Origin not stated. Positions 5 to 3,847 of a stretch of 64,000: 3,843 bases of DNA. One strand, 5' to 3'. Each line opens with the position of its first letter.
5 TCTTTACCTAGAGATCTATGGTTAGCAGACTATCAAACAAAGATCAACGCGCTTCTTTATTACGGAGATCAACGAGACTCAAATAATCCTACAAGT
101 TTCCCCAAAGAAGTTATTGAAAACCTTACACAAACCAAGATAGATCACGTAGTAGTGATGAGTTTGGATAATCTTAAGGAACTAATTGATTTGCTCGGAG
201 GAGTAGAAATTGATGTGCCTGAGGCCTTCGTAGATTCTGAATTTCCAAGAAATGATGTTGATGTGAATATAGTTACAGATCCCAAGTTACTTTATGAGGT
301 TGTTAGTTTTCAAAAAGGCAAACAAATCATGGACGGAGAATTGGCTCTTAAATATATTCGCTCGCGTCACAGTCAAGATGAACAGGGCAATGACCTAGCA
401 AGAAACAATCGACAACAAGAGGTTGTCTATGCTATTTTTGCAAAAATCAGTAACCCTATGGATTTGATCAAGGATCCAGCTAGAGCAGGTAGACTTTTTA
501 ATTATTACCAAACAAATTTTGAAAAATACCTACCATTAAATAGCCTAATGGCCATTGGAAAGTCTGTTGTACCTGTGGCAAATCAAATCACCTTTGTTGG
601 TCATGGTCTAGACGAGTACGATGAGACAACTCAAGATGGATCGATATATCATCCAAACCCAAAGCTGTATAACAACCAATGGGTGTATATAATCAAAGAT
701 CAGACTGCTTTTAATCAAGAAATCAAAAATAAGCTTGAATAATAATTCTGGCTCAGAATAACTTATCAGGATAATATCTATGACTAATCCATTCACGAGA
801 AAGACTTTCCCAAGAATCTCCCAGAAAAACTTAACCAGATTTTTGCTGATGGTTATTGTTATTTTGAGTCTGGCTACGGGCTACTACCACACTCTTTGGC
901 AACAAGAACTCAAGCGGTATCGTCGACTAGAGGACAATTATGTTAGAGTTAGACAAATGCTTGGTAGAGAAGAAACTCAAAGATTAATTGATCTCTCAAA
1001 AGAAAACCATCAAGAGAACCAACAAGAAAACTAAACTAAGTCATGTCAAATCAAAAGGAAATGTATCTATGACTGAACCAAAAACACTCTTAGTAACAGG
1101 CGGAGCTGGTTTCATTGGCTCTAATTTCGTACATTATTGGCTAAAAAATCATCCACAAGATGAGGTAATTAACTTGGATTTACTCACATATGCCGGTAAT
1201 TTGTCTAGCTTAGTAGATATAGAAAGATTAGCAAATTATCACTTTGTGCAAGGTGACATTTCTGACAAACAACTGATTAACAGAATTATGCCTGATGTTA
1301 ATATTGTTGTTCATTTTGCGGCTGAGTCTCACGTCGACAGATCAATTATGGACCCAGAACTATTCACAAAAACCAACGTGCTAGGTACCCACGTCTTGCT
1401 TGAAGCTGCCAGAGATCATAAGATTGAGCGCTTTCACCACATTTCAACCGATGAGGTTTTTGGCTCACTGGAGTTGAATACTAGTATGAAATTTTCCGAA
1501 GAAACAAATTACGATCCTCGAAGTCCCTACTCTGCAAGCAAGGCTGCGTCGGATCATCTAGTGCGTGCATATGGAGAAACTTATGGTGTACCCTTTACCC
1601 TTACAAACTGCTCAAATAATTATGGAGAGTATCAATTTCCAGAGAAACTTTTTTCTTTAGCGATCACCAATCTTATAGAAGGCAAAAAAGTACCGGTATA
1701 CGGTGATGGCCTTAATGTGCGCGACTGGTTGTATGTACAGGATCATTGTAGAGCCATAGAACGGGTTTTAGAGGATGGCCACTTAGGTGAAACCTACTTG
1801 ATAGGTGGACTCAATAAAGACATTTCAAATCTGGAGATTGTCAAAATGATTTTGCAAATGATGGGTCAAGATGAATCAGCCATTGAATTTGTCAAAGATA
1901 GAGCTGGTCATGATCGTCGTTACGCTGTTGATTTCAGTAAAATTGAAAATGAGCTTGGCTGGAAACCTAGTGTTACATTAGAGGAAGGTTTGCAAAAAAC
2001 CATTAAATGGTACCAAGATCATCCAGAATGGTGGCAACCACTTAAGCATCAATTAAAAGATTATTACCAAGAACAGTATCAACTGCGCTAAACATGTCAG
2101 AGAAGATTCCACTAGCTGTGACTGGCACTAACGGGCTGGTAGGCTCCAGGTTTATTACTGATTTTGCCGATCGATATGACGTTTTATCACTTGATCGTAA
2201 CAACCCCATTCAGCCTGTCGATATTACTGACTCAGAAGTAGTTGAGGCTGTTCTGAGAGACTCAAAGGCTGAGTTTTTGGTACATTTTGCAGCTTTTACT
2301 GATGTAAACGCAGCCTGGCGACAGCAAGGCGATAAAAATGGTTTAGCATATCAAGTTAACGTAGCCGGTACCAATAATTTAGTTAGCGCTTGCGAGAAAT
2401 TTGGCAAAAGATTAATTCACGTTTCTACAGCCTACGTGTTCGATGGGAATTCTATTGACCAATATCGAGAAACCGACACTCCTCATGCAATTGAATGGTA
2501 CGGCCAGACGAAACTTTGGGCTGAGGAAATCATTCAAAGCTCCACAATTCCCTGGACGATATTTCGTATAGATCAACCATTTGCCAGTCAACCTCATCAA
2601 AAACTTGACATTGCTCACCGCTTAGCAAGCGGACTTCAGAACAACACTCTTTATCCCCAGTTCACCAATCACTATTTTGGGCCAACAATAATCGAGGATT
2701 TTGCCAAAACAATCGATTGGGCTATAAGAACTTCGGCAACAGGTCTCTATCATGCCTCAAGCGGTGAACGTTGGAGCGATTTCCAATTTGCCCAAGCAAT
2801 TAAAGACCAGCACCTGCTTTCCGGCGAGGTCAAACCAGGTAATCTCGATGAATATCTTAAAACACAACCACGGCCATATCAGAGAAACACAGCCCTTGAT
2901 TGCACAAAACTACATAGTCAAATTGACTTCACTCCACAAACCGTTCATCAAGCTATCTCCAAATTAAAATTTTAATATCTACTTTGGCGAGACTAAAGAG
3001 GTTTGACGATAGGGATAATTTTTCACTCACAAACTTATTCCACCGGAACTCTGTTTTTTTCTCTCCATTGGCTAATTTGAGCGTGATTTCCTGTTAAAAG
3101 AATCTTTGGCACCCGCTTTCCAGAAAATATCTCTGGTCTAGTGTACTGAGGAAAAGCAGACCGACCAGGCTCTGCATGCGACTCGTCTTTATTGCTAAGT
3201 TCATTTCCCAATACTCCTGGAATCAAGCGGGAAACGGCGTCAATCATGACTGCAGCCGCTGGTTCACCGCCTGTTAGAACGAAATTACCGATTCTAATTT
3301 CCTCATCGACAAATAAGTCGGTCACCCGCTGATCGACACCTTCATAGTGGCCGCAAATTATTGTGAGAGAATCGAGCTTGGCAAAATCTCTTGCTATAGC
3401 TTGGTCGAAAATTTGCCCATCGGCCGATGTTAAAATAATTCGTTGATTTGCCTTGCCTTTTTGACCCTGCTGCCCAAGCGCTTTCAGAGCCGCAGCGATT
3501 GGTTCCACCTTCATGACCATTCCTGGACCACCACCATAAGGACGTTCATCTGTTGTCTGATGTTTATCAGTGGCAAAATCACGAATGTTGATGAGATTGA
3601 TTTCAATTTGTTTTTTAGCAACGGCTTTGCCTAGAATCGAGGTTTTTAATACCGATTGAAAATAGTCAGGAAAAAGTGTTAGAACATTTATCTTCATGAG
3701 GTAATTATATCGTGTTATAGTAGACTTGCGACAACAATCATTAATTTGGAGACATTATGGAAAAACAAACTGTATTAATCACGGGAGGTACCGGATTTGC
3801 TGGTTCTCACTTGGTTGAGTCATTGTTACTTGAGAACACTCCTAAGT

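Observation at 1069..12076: Surface-glycan cluster with two polyprenyl-P-sugar synthase plus GT-C transferase pairs and a GtrB-GtrA fusion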

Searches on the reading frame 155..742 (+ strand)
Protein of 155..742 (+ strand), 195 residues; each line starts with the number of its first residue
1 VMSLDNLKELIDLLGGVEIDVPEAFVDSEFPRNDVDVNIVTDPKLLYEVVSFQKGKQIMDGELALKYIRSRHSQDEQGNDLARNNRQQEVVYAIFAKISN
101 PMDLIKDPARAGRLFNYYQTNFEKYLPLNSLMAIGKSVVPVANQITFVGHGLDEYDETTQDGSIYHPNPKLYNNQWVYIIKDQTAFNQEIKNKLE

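Call 8: search_protein_families(library=pfam, proteins=[window:155-742:+], max_evalue=0.001)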
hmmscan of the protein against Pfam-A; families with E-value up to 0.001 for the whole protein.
window:155-742:+ (195 aa): 1 family
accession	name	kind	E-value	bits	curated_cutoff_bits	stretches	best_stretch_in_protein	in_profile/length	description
PF03816.19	LytR_cpsA_psr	-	1.9e-17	64.3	24.6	1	3-99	72-149/150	LytR_cpsA_psr family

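Call 59: search_protein_families(library=ncbifam, proteins=[window:155-742:+], max_evalue=0.00001)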
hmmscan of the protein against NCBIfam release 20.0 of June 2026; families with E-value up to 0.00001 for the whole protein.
window:155-742:+ (195 aa): 3 families
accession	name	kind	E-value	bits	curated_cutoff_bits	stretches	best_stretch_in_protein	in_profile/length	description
TIGR00350.1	lytR_cpsA_psr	domain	1.3e-13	51.4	62.3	1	4-99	75-151/152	LCP family glycopolymer transferase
NF051849.1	LCP_trans_Cps2A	equivalog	4.5e-08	32.7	650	1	9-172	316-455/477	LCP family glycopolymer transferase CpsA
NF006897.1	PRK09379.1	equivalog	6.4e-08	32.2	441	1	37-104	159-224/298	polyisoprenyl-teichoic acid--peptidoglycan teichoic acid transferase TagU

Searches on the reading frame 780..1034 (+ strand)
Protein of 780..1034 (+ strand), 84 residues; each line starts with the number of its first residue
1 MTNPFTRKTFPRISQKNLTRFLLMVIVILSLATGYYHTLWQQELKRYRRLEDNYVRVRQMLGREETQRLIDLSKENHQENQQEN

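Call 8: search_protein_families(library=pfam, proteins=[window:780-1034:+], max_evalue=0.001)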
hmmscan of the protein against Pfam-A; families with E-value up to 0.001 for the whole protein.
window:780-1034:+ (84 aa): 0 families

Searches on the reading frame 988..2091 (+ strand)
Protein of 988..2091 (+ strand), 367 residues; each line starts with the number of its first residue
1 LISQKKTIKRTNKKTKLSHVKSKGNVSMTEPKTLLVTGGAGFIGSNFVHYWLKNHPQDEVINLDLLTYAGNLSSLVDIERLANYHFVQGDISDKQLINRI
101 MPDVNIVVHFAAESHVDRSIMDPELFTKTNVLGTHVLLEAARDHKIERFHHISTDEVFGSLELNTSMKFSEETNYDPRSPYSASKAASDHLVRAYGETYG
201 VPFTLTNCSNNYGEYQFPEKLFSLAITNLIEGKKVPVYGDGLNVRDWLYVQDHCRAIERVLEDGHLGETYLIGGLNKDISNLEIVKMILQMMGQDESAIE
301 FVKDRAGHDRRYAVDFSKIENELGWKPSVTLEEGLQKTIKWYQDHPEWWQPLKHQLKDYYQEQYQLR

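Call 3: search_protein_families(library=pfam, proteins=[window:988-2091:+], max_evalue=0.01)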
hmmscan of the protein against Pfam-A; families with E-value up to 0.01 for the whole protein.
window:988-2091:+ (367 aa): 7 families
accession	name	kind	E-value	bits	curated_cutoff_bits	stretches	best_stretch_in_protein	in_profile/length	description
PF16363.11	GDP_Man_Dehyd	-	2.4e-85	287.4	27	1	35-338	1-332/332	GDP-mannose 4,6 dehydratase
PF01370.27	Epimerase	-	2.2e-64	217.6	20.9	1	35-273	2-240/240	NAD dependent epimerase/dehydratase family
PF01073.25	3Beta_HSD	-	7.8e-23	81.3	22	1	35-252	1-220/280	3-beta hydroxysteroid dehydrogenase/isomerase family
PF02719.21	Polysacc_synt_2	-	7.9e-17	61.8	20.2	1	34-165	1-139/293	Polysaccharide biosynthesis protein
PF07993.18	NAD_binding_4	-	1.3e-16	61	20.1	1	36-210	1-206/258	Male sterility protein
PF04321.23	RmlD_sub_bind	-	8.1e-14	51.8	27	1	33-201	2-145/287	RmlD substrate binding domain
PF13460.12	NAD_binding_10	-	3.7e-06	27.3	27.2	1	38-199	1-138/184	NAD(P)H-binding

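Call 4: search_protein_families(library=ncbifam, proteins=[window:988-2091:+], max_evalue=0.01)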
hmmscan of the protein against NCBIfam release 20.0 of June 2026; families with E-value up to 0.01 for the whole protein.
window:988-2091:+ (367 aa): 31 families (the best 25 are shown)
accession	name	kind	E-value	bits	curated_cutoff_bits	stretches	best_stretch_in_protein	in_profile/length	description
TIGR01181.1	dTDP_gluc_dehyt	equivalog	6.1e-145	482.3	365.1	1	34-352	2-321/321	dTDP-glucose 4,6-dehydratase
NF007490.0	PRK10084.1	subfamily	4.2e-113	378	649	1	34-356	3-348/361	dTDP-glucose 4,6-dehydratase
NF007582.0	PRK10217.1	equivalog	4.9e-104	348.2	698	1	32-354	2-343/355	dTDP-glucose 4,6-dehydratase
TIGR04180.1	EDH_00030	hypoth_equivalog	3e-41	141.4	475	1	35-328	2-295/297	NAD-dependent 4,6-dehydratase LegB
TIGR01179.1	galE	equivalog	1.3e-38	132.7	262.3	1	34-346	2-329/332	UDP-glucose 4-epimerase GalE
TIGR02622.1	CDP_4_6_dhtase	equivalog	7.1e-27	94.4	278.45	1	31-344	4-332/352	CDP-glucose 4,6-dehydratase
NF007956.0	PRK10675.1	subfamily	2.1e-26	92.8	394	2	34-190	3-158/338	UDP-glucose 4-epimerase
TIGR02197.1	heptose_epim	equivalog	8.5e-24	84.3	274.6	1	34-344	1-315/316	ADP-glyceromanno-heptose 6-epimerase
TIGR03466.1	HpnA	hypoth_equivalog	3.6e-23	82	367.65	1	33-298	2-252/327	hopanoid-associated sugar epimerase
NF011728.1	PRK15181.1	equivalog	4.9e-23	81.7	760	1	30-345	14-340/348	Vi polysaccharide biosynthesis UDP-N-acetylglucosaminuronic acid C-4 epimerase TviC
TIGR01472.1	gmd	equivalog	8.2e-18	64.7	415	1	86-294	58-270/342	GDP-mannose 4,6-dehydratase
NF052578.1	StrlDmthSdmBMthl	equivalog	1.2e-16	61.4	600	1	33-281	2-236/328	sterol demethylase protein SdmB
TIGR03589.1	PseB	equivalog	1.2e-16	60.6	407.75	1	29-198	2-168/324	UDP-N-acetylglucosamine 4,6-dehydratase (inverting)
NF008872.0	PRK11908.1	equivalog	5.5e-15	55.2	294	1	32-345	2-338/349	bifunctional UDP-4-keto-pentose/UDP-xylose synthase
NF043036.1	ErythonDh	equivalog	4.2e-14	52.5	325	1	34-195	3-163/321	D-erythronate dehydrogenase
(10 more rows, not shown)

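Call 54: list_cluster_members(proteins=[window:1069-2091:+, window:2094-2975:+, window:3757-4713:+, window:4710-5687:+, window:5700-6863:+, window:8454-9206:+, window:10511-12076:+, window:32122-32838:-, window:12891-13763:-, window:12111-12764:+])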
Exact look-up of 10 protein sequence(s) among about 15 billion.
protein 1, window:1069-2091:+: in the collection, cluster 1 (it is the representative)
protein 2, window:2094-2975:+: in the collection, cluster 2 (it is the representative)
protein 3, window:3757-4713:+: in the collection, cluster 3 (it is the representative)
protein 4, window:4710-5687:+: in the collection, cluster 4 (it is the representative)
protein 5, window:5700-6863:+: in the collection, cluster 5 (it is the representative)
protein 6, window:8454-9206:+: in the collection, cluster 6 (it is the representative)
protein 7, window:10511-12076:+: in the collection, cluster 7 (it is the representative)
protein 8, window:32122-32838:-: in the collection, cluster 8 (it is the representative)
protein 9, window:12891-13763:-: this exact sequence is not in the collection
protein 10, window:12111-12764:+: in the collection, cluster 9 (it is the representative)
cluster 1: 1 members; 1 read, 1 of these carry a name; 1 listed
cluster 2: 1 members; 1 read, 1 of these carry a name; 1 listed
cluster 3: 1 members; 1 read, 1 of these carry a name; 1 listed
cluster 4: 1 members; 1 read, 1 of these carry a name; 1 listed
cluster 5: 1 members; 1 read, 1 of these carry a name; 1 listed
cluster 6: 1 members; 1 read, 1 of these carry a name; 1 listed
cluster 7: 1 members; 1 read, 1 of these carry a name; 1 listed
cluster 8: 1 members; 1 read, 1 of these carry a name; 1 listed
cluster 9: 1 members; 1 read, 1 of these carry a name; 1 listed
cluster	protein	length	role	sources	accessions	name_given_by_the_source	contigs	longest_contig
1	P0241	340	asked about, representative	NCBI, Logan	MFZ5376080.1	MAG: dTDP-glucose 4,6-dehydratase [Patescibacteria group bacterium]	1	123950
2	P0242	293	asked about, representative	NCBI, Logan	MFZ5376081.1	MAG: SDR family oxidoreductase [Patescibacteria group bacterium]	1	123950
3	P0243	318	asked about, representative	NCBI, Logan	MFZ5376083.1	MAG: GDP-mannose 4,6-dehydratase [Patescibacteria group bacterium]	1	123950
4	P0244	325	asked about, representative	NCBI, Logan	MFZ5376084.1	MAG: GDP-mannose 4,6-dehydratase [Patescibacteria group bacterium]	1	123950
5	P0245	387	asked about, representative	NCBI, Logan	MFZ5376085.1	MAG: glycosyltransferase [Patescibacteria group bacterium]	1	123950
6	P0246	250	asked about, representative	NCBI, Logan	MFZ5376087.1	MAG: dolichyl-phosphate beta-glucosyltransferase [Patescibacteria group bacterium]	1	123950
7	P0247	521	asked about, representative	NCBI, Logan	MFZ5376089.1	MAG: ArnT family glycosyltransferase [Patescibacteria group bacterium]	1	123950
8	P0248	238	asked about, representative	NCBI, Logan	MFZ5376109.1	MAG: sugar phosphate nucleotidyltransferase [Patescibacteria group bacterium]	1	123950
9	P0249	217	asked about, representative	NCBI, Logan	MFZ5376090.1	MAG: sensor histidine kinase [Patescibacteria group bacterium]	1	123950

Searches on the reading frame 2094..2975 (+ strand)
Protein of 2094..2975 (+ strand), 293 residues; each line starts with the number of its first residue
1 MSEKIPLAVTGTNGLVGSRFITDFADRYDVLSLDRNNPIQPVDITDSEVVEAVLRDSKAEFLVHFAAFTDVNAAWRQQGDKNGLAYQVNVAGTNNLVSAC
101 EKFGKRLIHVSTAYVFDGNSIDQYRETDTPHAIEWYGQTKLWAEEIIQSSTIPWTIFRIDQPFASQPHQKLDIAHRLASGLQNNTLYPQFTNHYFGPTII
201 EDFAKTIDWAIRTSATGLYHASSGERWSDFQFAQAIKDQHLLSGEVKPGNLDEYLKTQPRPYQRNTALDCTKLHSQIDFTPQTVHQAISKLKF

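Call 3: search_protein_families(library=pfam, proteins=[window:2094-2975:+], max_evalue=0.01)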
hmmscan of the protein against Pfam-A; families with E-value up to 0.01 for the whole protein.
window:2094-2975:+ (293 aa): 7 families
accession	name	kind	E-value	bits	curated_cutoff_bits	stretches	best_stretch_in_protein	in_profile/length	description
PF04321.23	RmlD_sub_bind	-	2.8e-48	164.9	27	1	8-289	4-279/287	RmlD substrate binding domain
PF01370.27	Epimerase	-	4.7e-19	69.2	20.9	1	8-166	2-176/240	NAD dependent epimerase/dehydratase family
PF16363.11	GDP_Man_Dehyd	-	4.3e-13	49.9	27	1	38-149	55-166/332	GDP-mannose 4,6 dehydratase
PF01073.25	3Beta_HSD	-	7.3e-11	42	22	1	31-150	42-160/280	3-beta hydroxysteroid dehydrogenase/isomerase family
PF07993.18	NAD_binding_4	-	2.7e-09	37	20.1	1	59-160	89-205/258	Male sterility protein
PF13460.12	NAD_binding_10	-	8.9e-07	29.4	27.2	1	13-159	3-143/184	NAD(P)H-binding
PF02719.21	Polysacc_synt_2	-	7.4e-05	22.5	20.2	1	43-113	62-129/293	Polysaccharide biosynthesis protein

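Call 4: search_protein_families(library=ncbifam, proteins=[window:2094-2975:+], max_evalue=0.01)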
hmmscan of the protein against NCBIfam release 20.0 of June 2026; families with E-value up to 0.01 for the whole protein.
window:2094-2975:+ (293 aa): 18 families
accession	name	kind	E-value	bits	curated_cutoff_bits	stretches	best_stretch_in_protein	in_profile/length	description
TIGR01214.1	rmlD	equivalog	6.9e-45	153.3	224.05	1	7-289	2-279/285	dTDP-4-dehydrorhamnose reductase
NF007440.0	PRK09987.1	equivalog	3e-18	66.2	308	1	9-230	5-226/299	dTDP-4-dehydrorhamnose reductase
TIGR01179.1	galE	equivalog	9.6e-15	54.2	262.3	1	42-150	54-159/332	UDP-glucose 4-epimerase GalE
TIGR01181.1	dTDP_gluc_dehyt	equivalog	3.7e-09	36.1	365.1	1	39-149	54-164/321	dTDP-glucose 4,6-dehydratase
TIGR01746.1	Thioester-redct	subfamily_domain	6.3e-09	35.5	213.35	1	87-207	110-243/371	thioester reductase domain-containing protein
TIGR02197.1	heptose_epim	equivalog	1.3e-08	34.4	274.6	1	8-150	2-152/316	ADP-glyceromanno-heptose 6-epimerase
TIGR02622.1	CDP_4_6_dhtase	equivalog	4.4e-08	32.6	278.45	1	28-149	45-167/352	CDP-glucose 4,6-dehydratase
TIGR03466.1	HpnA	hypoth_equivalog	2.4e-07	30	367.65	1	9-149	5-154/327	hopanoid-associated sugar epimerase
NF005539.0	PRK07201.1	equivalog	2.7e-07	29.7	549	1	56-158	75-173/657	SDR family oxidoreductase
NF007956.0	PRK10675.1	subfamily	7.7e-07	28.5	394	1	40-149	55-162/338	UDP-glucose 4-epimerase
NF042423.1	oxyalk_red_Shew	equivalog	5.1e-06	25.8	580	1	42-150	56-159/331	2-alkyl-3-oxoalkanoate reductase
NF043036.1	ErythonDh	equivalog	2.6e-05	23.6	325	1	41-147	58-160/321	D-erythronate dehydrogenase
NF042422.1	oxyalk_red_OleD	equivalog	5.7e-05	22.6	580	1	8-147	4-150/329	2-alkyl-3-oxoalkanoate reductase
TIGR04180.1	EDH_00030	hypoth_equivalog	9e-05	21.7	475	1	42-150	56-159/297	NAD-dependent 4,6-dehydratase LegB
NF008360.0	PRK11150.1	equivalog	0.0053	16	452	0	9-275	4-285/310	ADP-glyceromanno-heptose 6-epimerase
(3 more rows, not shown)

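Call 60: search_solved_structures(query=window:2094-2975:+, max_evalue=1e-8)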
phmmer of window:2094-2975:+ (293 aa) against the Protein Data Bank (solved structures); distinct sequences matched with E-value up to 1e-8: 13.
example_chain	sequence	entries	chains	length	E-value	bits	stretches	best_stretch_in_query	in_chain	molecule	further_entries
3sc6_A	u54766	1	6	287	5.7e-22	81.3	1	7-261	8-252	dTDP-4-dehydrorhamnose reductase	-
8g22_A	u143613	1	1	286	9.2e-22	80.6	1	7-269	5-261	dTDP-4-dehydrorhamnose reductase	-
4wpg_A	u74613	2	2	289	3.7e-20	75.4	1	7-272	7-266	dTDP-4-dehydrorhamnose reductase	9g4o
2ggs_A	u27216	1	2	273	2.3e-19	72.8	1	8-270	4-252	273aa long hypothetical dTDP-4-dehydrorhamnose reductase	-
2ydx_A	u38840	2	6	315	9.9e-17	64.1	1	8-275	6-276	METHIONINE ADENOSYLTRANSFERASE 2 SUBUNIT BETA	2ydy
4ndn_E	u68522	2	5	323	1e-16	64.1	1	8-275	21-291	Methionine adenosyltransferase 2 subunit beta | Isoform 2 of Methionine adenosyltransferase 2 subunit beta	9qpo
4ktt_E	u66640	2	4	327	1e-16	64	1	8-275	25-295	Methionine adenosyltransferase 2 subunit beta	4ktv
30gd_E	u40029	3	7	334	1.1e-16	63.9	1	8-275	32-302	Isoform 1 of Methionine adenosyltransferase 2 subunit beta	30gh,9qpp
5u9c_A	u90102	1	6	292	2.4e-16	62.9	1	6-265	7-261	dTDP-4-dehydrorhamnose Reductase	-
1vl0_A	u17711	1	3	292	2e-13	53.3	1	6-261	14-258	DTDP-4-dehydrorhamnose reductase, rfbD ortholog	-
1kbz_A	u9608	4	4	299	5.3e-13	51.9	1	10-239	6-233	dTDP-glucose oxidoreductase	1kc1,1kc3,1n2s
9gpi_D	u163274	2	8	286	1.9e-11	46.8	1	7-226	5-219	dTDP-4-dehydrorhamnose reductase, putative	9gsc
8ctr_A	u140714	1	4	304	2.8e-11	46.2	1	7-231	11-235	dTDP-4-dehydrorhamnose reductase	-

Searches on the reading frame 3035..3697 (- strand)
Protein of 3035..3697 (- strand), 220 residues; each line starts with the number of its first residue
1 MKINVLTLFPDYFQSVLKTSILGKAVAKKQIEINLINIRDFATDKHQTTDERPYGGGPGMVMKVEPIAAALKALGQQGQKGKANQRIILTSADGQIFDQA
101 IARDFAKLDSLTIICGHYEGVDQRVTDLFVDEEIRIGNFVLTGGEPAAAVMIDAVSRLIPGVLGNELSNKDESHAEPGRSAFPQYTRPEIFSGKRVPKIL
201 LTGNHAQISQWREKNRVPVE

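Call 3: search_protein_families(library=pfam, proteins=[window:3035-3697:-], max_evalue=0.01)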
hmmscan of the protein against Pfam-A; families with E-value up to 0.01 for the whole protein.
window:3035-3697:- (220 aa): 1 family
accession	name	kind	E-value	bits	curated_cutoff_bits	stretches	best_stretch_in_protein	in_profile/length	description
PF01746.26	tRNA_m1G_MT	-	1.7e-50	171.9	27.3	1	23-216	2-186/195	tRNA (Guanine-1)-methyltransferase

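Call 4: search_protein_families(library=ncbifam, proteins=[window:3035-3697:-], max_evalue=0.01)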
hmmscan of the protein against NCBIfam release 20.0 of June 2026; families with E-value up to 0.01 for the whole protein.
window:3035-3697:- (220 aa): 2 families
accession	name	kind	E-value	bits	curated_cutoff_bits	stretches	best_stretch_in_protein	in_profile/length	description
NF000648.1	PRK00026.1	equivalog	1.3e-81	273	220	1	1-216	1-209/221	tRNA (guanosine(37)-N1)-methyltransferase TrmD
TIGR00088.1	trmD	equivalog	4.6e-76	255.1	195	1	1-215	1-208/233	tRNA (guanosine(37)-N1)-methyltransferase TrmD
